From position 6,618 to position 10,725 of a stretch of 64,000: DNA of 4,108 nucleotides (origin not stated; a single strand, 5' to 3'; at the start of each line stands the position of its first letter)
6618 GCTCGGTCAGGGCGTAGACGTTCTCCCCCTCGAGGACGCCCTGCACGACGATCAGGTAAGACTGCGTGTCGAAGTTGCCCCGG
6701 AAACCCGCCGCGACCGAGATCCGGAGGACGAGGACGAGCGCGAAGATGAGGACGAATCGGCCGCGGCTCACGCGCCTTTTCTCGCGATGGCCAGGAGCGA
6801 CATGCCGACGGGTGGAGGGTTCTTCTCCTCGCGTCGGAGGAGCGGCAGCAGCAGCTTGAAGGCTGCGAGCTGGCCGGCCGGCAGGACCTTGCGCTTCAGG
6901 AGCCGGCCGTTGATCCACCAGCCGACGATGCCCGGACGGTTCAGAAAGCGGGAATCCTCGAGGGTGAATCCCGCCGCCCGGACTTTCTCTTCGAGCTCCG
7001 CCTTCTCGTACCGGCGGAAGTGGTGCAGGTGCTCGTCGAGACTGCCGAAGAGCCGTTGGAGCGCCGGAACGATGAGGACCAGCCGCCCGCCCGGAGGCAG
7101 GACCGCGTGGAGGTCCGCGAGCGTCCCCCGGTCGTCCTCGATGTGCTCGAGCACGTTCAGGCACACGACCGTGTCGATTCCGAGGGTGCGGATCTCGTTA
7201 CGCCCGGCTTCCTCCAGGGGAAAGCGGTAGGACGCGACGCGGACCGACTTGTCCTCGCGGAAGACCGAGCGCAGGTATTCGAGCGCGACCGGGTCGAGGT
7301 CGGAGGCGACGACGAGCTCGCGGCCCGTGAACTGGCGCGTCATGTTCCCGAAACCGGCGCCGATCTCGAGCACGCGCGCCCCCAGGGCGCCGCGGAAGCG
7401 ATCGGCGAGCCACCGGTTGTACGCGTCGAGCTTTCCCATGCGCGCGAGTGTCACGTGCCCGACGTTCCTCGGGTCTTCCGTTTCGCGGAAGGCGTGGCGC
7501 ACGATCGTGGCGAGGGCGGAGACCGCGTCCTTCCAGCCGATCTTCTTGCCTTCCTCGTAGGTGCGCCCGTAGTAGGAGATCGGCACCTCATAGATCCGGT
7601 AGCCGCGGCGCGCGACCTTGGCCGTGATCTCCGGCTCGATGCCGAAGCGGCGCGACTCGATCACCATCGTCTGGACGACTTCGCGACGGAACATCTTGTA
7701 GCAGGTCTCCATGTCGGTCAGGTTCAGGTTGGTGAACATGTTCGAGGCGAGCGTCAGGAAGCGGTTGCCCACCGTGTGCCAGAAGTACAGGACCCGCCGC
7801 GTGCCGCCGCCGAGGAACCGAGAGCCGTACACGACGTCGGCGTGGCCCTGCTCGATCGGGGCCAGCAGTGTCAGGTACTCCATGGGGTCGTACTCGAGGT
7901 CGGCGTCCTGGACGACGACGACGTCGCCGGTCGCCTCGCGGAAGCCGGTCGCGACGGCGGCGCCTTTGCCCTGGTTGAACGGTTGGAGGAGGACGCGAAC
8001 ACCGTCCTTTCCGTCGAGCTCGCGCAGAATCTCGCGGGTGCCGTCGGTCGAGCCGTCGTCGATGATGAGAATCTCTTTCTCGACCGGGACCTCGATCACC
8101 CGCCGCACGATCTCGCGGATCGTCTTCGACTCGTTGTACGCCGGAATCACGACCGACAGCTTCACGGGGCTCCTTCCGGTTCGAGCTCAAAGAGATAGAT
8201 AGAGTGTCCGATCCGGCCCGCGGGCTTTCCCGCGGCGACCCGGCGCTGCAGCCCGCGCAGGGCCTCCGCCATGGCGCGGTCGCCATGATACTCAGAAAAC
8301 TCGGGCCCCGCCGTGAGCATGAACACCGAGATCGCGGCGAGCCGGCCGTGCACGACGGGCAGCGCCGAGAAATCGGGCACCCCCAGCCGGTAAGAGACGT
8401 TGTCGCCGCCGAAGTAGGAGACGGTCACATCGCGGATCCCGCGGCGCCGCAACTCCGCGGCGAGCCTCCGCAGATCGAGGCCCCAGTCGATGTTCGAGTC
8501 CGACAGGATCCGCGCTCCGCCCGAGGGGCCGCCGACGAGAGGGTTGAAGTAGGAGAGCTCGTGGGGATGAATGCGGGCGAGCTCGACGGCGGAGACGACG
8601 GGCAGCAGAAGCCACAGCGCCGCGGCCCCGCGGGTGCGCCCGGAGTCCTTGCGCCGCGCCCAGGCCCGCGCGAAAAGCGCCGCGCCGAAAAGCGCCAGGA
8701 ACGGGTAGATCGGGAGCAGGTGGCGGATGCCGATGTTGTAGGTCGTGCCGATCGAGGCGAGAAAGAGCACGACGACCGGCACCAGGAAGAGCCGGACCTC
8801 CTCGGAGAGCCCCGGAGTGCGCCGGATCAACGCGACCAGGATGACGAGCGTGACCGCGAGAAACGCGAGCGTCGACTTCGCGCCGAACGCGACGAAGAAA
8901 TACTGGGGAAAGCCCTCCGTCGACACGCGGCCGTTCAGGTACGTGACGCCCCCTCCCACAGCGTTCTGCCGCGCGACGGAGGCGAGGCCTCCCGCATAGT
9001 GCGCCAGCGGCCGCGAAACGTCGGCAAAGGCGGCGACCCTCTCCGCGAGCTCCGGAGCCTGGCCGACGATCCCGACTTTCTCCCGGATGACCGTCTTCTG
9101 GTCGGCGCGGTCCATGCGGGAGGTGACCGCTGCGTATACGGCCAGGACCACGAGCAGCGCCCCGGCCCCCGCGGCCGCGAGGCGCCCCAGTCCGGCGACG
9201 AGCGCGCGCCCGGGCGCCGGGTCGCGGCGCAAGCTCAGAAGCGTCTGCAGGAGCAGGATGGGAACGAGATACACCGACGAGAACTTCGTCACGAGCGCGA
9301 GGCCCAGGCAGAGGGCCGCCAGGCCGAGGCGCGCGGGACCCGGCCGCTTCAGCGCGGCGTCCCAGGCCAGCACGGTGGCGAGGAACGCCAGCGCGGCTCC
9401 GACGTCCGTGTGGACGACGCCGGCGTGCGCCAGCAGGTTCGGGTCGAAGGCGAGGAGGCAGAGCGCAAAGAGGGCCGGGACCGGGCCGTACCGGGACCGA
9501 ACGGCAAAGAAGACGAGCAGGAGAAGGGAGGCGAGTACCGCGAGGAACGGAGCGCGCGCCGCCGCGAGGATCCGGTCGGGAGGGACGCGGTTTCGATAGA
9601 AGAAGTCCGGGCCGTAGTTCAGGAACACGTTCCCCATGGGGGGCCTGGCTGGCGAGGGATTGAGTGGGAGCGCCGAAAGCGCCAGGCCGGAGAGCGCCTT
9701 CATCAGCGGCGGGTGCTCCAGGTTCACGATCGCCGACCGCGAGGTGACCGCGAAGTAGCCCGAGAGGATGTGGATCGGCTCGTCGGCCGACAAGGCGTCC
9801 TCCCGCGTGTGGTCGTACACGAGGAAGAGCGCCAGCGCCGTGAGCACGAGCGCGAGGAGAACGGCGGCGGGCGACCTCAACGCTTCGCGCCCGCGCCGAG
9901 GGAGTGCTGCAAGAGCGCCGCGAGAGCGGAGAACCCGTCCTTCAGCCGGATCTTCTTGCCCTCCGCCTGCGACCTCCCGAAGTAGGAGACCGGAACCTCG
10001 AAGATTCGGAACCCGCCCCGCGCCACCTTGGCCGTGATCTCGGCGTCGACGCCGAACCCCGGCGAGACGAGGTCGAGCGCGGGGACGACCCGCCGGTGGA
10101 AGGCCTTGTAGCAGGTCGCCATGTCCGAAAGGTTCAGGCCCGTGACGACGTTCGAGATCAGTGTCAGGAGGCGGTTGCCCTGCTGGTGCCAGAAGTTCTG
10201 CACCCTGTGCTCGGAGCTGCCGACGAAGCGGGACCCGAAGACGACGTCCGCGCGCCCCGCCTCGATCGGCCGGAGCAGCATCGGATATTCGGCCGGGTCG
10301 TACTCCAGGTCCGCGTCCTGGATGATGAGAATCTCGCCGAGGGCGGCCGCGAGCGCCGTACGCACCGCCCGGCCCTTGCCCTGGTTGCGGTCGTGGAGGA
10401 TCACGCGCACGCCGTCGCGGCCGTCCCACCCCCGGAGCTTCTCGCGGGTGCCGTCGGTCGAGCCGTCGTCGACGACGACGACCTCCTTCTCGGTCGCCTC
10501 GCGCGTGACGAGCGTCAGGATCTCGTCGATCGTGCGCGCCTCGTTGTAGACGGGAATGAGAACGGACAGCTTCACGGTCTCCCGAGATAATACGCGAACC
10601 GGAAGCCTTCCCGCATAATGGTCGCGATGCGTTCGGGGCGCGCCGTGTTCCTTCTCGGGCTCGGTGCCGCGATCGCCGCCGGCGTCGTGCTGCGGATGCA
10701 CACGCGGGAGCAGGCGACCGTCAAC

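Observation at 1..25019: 25-kb super-cluster: nine GT-C-type membrane glycosyltransferases of four or five families, three candidate lipid-carrier sugar-donor routes and a Wzm/Wzt exporter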

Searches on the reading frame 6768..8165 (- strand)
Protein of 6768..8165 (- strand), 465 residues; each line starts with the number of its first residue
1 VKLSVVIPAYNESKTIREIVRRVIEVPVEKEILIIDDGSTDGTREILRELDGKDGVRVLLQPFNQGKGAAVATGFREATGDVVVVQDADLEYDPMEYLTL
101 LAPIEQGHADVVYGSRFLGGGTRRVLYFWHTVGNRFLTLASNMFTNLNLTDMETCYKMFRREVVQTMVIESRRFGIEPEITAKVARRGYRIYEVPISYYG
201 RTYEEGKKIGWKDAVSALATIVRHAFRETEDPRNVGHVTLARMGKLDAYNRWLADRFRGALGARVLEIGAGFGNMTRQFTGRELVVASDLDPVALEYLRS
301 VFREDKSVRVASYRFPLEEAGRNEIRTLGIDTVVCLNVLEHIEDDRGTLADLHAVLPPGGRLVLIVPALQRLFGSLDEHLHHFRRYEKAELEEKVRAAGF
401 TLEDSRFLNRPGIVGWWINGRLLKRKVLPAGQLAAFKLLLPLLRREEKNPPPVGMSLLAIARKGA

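Call 5: search_protein_families(library=pfam, proteins=[window:6768-8165:-], max_evalue=0.1)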
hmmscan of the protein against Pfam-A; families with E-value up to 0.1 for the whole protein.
window:6768-8165:- (465 aa): 11 families
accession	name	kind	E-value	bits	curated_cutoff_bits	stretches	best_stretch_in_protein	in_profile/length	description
PF00535.33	Glycos_transf_2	-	1.1e-38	133.2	23.3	1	4-165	1-165/168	Glycosyl transferase family 2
PF08242.18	Methyltransf_12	-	1.9e-12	48.2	30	1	266-362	1-98/98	Methyltransferase domain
PF13489.12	Methyltransf_23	-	5.3e-12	46.2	27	1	259-403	20-162/164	Methyltransferase domain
PF08241.18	Methyltransf_11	-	5.7e-10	40.1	21.2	1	266-364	1-95/95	Methyltransferase domain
PF13641.12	Glyco_tranf_2_3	-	5e-09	37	27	1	3-146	3-149/230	Glycosyltransferase like family 2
PF13649.12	Methyltransf_25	-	9e-09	36.3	27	1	265-360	1-97/97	Methyltransferase domain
PF13847.12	Methyltransf_31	-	5.5e-05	23.3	27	1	262-373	4-119/145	Methyltransferase domain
PF10111.15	Glyco_tranf_2_2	-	6.7e-05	22.9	27.3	1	4-90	1-92/276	Glycosyltransferase like family 2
PF13704.12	Glyco_tranf_2_4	-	0.0021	19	27.5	1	11-58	2-48/98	Glycosyl transferase family 2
PF05219.18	DREV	-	0.0079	15.8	26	1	263-364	96-186/265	DREV methyltransferase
PF13506.12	Glyco_transf_21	-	0.041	13.8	21.7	1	67-155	18-102/174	Glycosyl transferase family 21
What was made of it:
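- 6768..8165 (-): G5: soluble Dpm1/AglJ/PpgS-like GT2 (candidate polyprenyl-phosphate sugar synthase) fused to a class I SAM methyltransferase domain (residues about 260-400). PF00535 133 bits plus Methyltransf_12/23/11 (call 5).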

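Call 7: search_protein_families(library=ncbifam, proteins=[window:6768-8165:-], max_evalue=0.1)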
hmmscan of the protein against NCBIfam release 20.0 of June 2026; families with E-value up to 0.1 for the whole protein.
window:6768-8165:- (465 aa): 45 families (the best 25 are shown)
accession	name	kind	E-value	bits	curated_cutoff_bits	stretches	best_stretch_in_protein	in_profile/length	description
TIGR04182.1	glyco_TIGR04182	equivalog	2.1e-36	125.8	325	1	3-225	2-218/293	S-layer glycoprotein N-glycosyltransferase AglJ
NF041391.1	DPhHxTase_Halo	equivalog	1.9e-21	76.1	375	1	9-204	3-189/213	dolichyl-phosphate hexose transferase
NF007986.1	PRK10714.1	equivalog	3.4e-20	72.3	529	1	2-207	7-209/316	undecaprenyl-phosphate 4-deoxy-4-formamido-L-arabinose transferase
NF058614.1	PPMAGASynPpgS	equivalog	4.7e-20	72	370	1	5-207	4-205/226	polyprenyl-phospho-N-acetylgalactosaminyl synthase PpgS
NF047588.1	GlcsyltransPgfSStrep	equivalog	3.8e-19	69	500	1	1-168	1-168/308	glycosyltransferase PgfS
TIGR03937.1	PgaC_IcaA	equivalog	5.4e-16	58.5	422.3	1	2-98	46-146/407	poly-beta-1,6-N-acetyl-D-glucosamine synthase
NF041875.1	EPS_EpsD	equivalog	3.6e-15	56.2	370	1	3-114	1-114/325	exopolysaccharide biosynthesis glycosyltransferase EpsD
NF007482.0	PRK10073.1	equivalog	7.9e-15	54.7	423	1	2-112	7-118/334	glycosyltransferase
NF010496.0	PRK13915.1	equivalog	4.2e-13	49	262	1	2-104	32-142/307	glucosyl-3-phosphoglycerate synthase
TIGR04283.1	glyco_like_mftF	equivalog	1.5e-12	47.6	182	1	3-92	1-85/221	TIGR04283 family arsenosugar biosynthesis glycosyltransferase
NF047683.1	TeichurnBiosyTuaG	equivalog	7.6e-11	42.1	400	1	3-92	8-99/252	teichuronic acid biosynthesis protein TuaG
TIGR03965.1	mycofact_glyco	equivalog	1e-10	41.1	280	1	3-94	76-169/467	mycofactocin biosynthesis glycosyltransferase MftF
NF043040.1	corrin_prot_MT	hypoth_equivalog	2.1e-08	33.8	180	1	238-364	19-147/216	corrinoid protein-associated methyltransferase CpaM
NF050050.1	ProtGlycPglI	equivalog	2e-07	30.7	500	1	2-112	3-116/306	GalNAc(5)-diNAcBac-PP-undecaprenol beta-1,3-glucosyltransferase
TIGR03469.1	HpnB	hypoth_equivalog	3.1e-06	26.5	379.25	1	3-112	46-168/386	hopene-associated glycosyltransferase HpnB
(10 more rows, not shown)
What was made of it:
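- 6768..8165 (-): AglJ, DPM, ArnC and PpgS models are the top NCBIfam hits (call 7).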

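Call 72: search_solved_structures(query=window:6771-8165:-, max_evalue=0.00001)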
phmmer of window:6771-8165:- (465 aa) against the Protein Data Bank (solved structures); distinct sequences matched with E-value up to 0.00001: 15.
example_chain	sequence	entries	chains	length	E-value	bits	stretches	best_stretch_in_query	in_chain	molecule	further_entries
5mlz_A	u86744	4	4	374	1.5e-22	83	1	1-212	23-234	Dolichol monophosphate mannose synthase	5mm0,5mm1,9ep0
9hwj_A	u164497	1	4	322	2.5e-18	69.1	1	2-207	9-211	Undecaprenyl-phosphate 4-deoxy-4-formamido-L-arabinose transferase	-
9bhc_C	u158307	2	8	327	4.7e-17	64.9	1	2-207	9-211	Undecaprenyl-phosphate 4-deoxy-4-formamido-L-arabinose transferase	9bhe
8vxh_A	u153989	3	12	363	6e-17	64.6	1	2-207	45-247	Undecaprenyl-phosphate 4-deoxy-4-formamido-L-arabinose transferase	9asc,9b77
2z87_A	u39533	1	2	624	8.5e-12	47.6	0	3-92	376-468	Chondroitin synthase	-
2z86_A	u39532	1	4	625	8.6e-12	47.6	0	3-92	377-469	Chondroitin synthase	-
5eke_A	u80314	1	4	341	1.5e-09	40.2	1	2-129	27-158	Uncharacterized glycosyltransferase sll0501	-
5ekp_C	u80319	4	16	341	1.6e-09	40.1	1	2-129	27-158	Uncharacterized glycosyltransferase sll0501 | Glycosyltransferase sll0501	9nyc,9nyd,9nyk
9nye_A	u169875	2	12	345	1.6e-09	40.1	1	2-129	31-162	Glycosyltransferase sll0501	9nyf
6p61_A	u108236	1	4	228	7.7e-09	37.9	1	3-101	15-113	Glycosyltransferase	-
6yv7_B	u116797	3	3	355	1.5e-08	36.9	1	2-94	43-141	Glycosyl transferase, family 2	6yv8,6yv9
6yv7_A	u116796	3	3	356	1.5e-08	36.9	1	2-94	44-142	Glycosyl transferase, family 2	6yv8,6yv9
5tze_C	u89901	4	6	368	1.4e-07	33.7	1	1-113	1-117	Glycosyl transferase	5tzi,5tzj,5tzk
5tz8_A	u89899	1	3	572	3.2e-07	32.5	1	1-113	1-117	Glycosyl transferase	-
3bcv_A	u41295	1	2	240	3.6e-06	29.1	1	2-113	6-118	Putative glycosyltransferase protein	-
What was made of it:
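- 6768..8165 (-): Closest solved structures are DPMS 5MLZ (1.5e-22), ArnC and GtrB (call 72).
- On Polyprenyl-phosphate glycosyltransferases of GT2 (Dpm1/GtrB/ArnC type; G5, G7, ArnC): For G5 the top three PDB families are DPMS 5MLZ, ArnC 9HWJ and GtrB 5EKP (call 72).
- The GT2 enzymes are closest to solved polyprenyl-phosphate glycosyltransferases (DPMS 5MLZ at 1.5e-22, ArnC, GtrB): call 72.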

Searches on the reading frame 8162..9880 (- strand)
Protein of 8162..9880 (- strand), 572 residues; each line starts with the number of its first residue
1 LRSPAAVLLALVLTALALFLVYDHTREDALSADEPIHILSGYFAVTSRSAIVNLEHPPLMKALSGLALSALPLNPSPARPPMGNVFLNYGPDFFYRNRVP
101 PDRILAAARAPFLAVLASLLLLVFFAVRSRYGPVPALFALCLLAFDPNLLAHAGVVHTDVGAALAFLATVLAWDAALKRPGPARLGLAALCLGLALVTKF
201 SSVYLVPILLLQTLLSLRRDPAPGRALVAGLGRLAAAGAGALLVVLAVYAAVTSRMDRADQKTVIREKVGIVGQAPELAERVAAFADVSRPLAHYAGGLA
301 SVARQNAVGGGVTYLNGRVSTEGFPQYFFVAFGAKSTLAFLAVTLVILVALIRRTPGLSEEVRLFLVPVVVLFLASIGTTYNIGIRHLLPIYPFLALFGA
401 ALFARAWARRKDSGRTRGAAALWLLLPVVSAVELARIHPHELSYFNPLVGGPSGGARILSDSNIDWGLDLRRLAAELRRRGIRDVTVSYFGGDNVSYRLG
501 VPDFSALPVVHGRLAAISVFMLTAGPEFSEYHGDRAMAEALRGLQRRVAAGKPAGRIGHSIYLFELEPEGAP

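Call 5: search_protein_families(library=pfam, proteins=[window:8162-9880:-], max_evalue=0.1)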
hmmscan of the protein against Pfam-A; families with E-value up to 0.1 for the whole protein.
window:8162-9880:- (572 aa): 2 families
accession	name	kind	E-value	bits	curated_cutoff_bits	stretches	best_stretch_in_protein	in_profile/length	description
PF13231.12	PMT_2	-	6.1e-07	30.2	26.1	1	107-217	23-132/160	Dolichyl-phosphate-mannose-protein mannosyltransferase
PF02366.24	PMT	-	8.3e-06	26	22.7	1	54-211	43-195/245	Dolichyl-phosphate-mannose-protein mannosyltransferase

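Call 7: search_protein_families(library=ncbifam, proteins=[window:8162-9880:-], max_evalue=0.1)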
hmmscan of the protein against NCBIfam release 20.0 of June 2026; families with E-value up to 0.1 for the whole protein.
window:8162-9880:- (572 aa): 1 family
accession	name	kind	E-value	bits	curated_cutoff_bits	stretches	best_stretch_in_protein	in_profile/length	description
TIGR03663.1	TIGR03663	subfamily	0.045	12.7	126.25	0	113-217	77-182/435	flippase activity-associated protein Agl23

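Call 73: search_solved_structures(query=window:8165-9880:-, max_evalue=1)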
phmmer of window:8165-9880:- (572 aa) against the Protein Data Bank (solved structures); distinct sequences matched with E-value up to 1: 1.
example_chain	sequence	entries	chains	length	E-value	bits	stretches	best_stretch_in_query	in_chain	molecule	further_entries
3aka_A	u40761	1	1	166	0.42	12.5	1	224-308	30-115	Putative calcium binding protein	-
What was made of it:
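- Tried and rejected: A single-sequence search with G6 also found nothing (call 73).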

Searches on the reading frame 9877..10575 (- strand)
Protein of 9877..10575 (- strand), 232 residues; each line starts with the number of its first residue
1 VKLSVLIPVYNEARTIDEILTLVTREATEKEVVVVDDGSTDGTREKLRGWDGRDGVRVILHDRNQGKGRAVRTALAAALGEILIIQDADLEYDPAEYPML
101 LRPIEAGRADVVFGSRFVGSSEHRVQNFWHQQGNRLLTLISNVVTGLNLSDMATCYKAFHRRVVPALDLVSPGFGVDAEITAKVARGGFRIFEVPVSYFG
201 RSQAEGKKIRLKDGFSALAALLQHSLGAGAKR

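Call 5: search_protein_families(library=pfam, proteins=[window:9877-10575:-], max_evalue=0.1)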
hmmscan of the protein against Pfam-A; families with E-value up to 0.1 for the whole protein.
window:9877-10575:- (232 aa): 4 families
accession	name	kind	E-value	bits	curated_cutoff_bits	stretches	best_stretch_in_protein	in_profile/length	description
PF00535.33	Glycos_transf_2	-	3.7e-35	121.8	23.3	1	4-164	1-164/168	Glycosyl transferase family 2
PF13641.12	Glyco_tranf_2_3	-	8.1e-06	26.4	27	1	3-196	3-206/230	Glycosyltransferase like family 2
PF13704.12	Glyco_tranf_2_4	-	1e-05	26.3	27.5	1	11-89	2-81/98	Glycosyl transferase family 2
PF10111.15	Glyco_tranf_2_2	-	0.01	15.8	27.3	1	4-89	1-91/276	Glycosyltransferase like family 2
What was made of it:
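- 9877..10575 (-): G7: 232-aa soluble Dpm1/AglJ/PpgS-like GT2, a candidate polyprenyl-phosphate hexose synthase. Paralogue of the G5 N-terminal domain (59% identity). PF00535 121.8 bits (call 5).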

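Call 7: search_protein_families(library=ncbifam, proteins=[window:9877-10575:-], max_evalue=0.1)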
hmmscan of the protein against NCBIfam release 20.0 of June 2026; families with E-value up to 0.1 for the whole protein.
window:9877-10575:- (232 aa): 25 families
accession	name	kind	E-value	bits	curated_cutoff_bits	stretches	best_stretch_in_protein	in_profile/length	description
TIGR04182.1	glyco_TIGR04182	equivalog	6.1e-38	130.9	325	1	3-222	2-215/293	S-layer glycoprotein N-glycosyltransferase AglJ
NF041391.1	DPhHxTase_Halo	equivalog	7.2e-23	80.7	375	1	9-202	3-187/213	dolichyl-phosphate hexose transferase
NF058614.1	PPMAGASynPpgS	equivalog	1.9e-21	76.5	370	1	5-207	4-205/226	polyprenyl-phospho-N-acetylgalactosaminyl synthase PpgS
TIGR03937.1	PgaC_IcaA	equivalog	9.7e-17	61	422.3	1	2-97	46-143/407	poly-beta-1,6-N-acetyl-D-glucosamine synthase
NF047588.1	GlcsyltransPgfSStrep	equivalog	3.2e-16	59.4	500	1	1-167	1-167/308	glycosyltransferase PgfS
NF007986.1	PRK10714.1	equivalog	3.8e-16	59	529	1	2-167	7-172/316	undecaprenyl-phosphate 4-deoxy-4-formamido-L-arabinose transferase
NF041875.1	EPS_EpsD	equivalog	4.9e-16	59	370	1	3-156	1-156/325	exopolysaccharide biosynthesis glycosyltransferase EpsD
NF007482.0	PRK10073.1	equivalog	2.8e-15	56.2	423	1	2-112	7-118/334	glycosyltransferase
TIGR04283.1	glyco_like_mftF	equivalog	7.4e-13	48.6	182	1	3-119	1-113/221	TIGR04283 family arsenosugar biosynthesis glycosyltransferase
NF010496.0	PRK13915.1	equivalog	5.8e-12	45.3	262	1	2-104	32-142/307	glucosyl-3-phosphoglycerate synthase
TIGR03965.1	mycofact_glyco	equivalog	1.2e-11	44.1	280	1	3-102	76-177/467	mycofactocin biosynthesis glycosyltransferase MftF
NF047683.1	TeichurnBiosyTuaG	equivalog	7e-11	42.2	400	1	3-94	8-101/252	teichuronic acid biosynthesis protein TuaG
NF045692.1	OglycostaseCruG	equivalog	2.4e-07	30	600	1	2-62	42-103/386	2'-O-glycosyltransferase CruG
NF050819.1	PolSacchBiosHfsG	equivalog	5.4e-07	29.1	500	1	2-128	13-141/302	polysaccharide biosynthesis protein HfsG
NF053739.1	GlytfEpsEBac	equivalog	7.4e-07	28.4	450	1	2-89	2-92/265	glycosyltransferase EpsE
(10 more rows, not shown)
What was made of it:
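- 9877..10575 (-): AglJ 131 bits, DPM 81 bits and PpgS 76.5 bits, all below equivalog cut-offs (call 7).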
